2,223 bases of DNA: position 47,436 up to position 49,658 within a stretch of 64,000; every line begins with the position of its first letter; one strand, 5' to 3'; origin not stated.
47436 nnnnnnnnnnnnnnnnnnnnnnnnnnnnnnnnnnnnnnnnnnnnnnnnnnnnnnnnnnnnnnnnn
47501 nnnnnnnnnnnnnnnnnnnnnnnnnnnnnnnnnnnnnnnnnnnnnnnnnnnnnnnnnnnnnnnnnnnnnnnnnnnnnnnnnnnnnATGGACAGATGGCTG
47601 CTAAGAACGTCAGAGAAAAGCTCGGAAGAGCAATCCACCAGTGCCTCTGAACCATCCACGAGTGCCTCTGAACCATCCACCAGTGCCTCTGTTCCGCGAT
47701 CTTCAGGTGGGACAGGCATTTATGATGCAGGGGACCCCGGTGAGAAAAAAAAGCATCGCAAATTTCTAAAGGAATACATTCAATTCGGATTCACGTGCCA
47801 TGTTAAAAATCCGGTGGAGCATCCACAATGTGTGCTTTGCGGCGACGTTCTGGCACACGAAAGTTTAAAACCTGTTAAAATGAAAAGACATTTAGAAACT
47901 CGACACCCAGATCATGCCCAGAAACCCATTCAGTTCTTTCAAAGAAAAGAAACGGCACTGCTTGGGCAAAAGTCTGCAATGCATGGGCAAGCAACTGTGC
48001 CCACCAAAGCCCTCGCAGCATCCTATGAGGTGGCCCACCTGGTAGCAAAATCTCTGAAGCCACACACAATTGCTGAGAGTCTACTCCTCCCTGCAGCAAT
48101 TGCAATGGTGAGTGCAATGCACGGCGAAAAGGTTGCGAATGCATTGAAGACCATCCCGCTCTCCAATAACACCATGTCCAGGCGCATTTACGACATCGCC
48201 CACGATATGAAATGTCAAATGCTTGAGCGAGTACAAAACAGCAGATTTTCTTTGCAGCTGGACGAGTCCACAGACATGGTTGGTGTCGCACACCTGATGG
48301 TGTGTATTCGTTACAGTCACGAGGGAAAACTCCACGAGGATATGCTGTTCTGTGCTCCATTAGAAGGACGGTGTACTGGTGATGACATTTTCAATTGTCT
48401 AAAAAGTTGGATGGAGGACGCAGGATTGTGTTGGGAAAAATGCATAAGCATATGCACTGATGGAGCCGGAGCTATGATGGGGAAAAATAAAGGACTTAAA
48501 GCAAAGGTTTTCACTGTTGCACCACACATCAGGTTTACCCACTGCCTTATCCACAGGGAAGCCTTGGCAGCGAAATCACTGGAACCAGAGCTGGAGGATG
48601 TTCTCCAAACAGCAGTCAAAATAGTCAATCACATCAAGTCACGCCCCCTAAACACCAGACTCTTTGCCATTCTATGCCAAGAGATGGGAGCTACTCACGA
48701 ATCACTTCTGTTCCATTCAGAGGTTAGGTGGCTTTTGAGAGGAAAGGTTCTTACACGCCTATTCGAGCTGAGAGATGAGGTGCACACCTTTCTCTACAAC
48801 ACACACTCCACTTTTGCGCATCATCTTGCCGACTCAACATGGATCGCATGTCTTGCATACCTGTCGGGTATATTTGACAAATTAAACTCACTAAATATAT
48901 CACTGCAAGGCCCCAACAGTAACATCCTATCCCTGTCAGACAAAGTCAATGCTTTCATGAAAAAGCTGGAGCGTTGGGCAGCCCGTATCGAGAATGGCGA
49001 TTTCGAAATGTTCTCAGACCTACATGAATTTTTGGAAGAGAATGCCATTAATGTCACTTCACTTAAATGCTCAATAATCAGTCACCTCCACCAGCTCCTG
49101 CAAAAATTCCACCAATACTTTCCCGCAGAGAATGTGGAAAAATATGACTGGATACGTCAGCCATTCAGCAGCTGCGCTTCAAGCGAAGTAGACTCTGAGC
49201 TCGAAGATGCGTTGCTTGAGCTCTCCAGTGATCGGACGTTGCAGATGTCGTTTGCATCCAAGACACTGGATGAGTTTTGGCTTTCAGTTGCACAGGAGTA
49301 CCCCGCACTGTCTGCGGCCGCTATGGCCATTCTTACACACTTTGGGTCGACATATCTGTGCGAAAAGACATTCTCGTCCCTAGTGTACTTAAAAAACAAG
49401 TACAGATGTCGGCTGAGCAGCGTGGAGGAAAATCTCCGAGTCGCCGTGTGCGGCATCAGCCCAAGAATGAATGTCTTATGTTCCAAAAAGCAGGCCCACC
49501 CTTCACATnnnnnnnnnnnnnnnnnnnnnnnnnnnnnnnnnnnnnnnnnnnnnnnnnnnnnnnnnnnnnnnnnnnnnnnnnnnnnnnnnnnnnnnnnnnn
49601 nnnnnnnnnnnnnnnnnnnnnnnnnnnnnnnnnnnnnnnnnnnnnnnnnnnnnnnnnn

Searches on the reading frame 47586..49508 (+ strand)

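Call 57: search_protein_families(library=pfam, proteins=[window:47586-49508:+], max_evalue=0.001)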
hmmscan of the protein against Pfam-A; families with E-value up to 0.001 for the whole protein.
window:47586-49508:+ (641 aa): 1 family
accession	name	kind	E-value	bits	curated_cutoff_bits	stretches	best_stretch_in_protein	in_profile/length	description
PF05699.19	Dimer_Tnp_hAT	-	1.5e-05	25.1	21.4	1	563-615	22-76/84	hAT family C-terminal dimerisation region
